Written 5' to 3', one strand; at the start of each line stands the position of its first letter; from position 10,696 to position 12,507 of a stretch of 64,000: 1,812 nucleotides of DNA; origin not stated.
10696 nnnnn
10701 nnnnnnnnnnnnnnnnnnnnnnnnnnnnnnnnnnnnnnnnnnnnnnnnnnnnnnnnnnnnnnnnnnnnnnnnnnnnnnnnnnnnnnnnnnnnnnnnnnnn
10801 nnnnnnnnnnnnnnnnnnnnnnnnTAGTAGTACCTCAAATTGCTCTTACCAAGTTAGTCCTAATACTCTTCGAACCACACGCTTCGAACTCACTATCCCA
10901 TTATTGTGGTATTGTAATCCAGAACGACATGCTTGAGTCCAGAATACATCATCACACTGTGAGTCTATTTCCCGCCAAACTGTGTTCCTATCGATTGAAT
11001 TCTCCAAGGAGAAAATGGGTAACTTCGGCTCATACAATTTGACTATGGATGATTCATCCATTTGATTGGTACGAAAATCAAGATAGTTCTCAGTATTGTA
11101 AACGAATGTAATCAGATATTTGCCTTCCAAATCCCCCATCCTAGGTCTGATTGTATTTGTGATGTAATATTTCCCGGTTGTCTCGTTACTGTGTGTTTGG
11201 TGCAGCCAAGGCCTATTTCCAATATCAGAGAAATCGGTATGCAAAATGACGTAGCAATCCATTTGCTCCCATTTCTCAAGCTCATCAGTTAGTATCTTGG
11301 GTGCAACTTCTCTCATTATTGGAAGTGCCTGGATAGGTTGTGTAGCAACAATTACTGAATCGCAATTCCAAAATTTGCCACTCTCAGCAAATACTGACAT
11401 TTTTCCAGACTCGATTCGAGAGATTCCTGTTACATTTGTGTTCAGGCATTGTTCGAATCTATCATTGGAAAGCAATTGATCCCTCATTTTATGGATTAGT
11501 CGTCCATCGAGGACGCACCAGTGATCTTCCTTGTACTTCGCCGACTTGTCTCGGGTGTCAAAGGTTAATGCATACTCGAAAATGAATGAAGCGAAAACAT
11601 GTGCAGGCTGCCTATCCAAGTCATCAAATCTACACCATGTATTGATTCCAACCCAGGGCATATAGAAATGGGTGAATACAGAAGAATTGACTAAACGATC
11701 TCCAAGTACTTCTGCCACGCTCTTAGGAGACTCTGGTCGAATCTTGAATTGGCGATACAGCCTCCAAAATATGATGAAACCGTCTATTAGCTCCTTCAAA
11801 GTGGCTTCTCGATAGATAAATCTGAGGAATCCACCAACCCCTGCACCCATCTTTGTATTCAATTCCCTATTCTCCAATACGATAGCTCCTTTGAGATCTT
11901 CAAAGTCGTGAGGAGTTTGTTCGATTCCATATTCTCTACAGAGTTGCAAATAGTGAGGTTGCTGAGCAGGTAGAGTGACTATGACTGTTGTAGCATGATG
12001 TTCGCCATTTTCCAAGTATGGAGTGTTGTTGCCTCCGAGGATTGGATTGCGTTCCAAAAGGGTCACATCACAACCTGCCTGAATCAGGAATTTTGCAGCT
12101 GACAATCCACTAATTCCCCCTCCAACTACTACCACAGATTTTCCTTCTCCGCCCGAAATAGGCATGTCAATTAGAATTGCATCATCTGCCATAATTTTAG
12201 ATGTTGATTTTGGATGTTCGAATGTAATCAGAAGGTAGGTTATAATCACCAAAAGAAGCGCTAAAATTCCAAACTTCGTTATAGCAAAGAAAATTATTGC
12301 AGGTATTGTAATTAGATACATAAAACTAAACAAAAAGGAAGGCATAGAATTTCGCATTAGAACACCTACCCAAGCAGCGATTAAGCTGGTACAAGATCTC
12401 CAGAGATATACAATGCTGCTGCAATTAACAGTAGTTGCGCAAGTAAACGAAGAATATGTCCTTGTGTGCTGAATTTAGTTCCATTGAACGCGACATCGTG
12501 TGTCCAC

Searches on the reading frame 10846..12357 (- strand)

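Call 57: search_protein_families(library=pfam, proteins=[window:10846-12357:-], max_evalue=0.01)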
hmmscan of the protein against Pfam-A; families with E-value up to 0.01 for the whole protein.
window:10846-12357:- (503 aa): 17 families
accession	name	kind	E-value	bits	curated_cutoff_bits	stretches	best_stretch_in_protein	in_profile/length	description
PF01593.30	Amino_oxidase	-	3.4e-14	53.4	19.8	1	82-363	1-279/443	Flavin containing amine oxidoreductase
PF13450.12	NAD_binding_8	-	5.1e-11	43.1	21.9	1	77-142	1-67/68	NAD(P)-binding Rossmann-like domain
PF01266.30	DAO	-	5.9e-10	39.6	27.9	1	75-109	2-40/353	FAD dependent oxidoreductase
PF12831.13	FAD_oxidored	-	1.1e-07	31.9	27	1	75-112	2-39/416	FAD dependent oxidoreductase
PF07992.20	Pyr_redox_2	-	2.2e-07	31.1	26.1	1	66-108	142-178/291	Pyridine nucleotide-disulphide oxidoreductase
PF00070.33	Pyr_redox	-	7.6e-07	30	22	1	74-107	1-34/82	Pyridine nucleotide-disulphide oxidoreductase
PF03486.20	HI0933_like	-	8.5e-06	25.8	50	1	74-108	2-36/244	HI0933-like protein Rossmann domain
PF01494.25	FAD_binding_3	-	2.8e-05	24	22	1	74-104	3-33/349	FAD binding domain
PF13454.12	NAD_binding_9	-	0.00018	21.9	21.8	0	76-122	1-50/155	FAD-NAD(P)-binding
PF00890.30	FAD_binding_2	-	0.00025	20.8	20.4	1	75-110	2-37/414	FAD binding domain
PF01262.27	AlaDh_PNT_C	-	0.00043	20.2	23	1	69-105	25-61/214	Alanine dehydrogenase/PNT, C-terminal domain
PF01946.23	Thi4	-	0.00058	19.6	26.2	1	74-132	19-74/235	Thi4 family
PF01134.28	GIDA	-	0.001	18.7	22.1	1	75-103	2-30/391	Glucose inhibited division protein A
PF13738.12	Pyr_redox_3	-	0.0016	18.1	30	1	71-107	163-199/305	Pyridine nucleotide-disulphide oxidoreductase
PF13241.12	NAD_binding_7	-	0.0046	18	22.1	1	71-104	6-39/104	Putative NAD(P)-binding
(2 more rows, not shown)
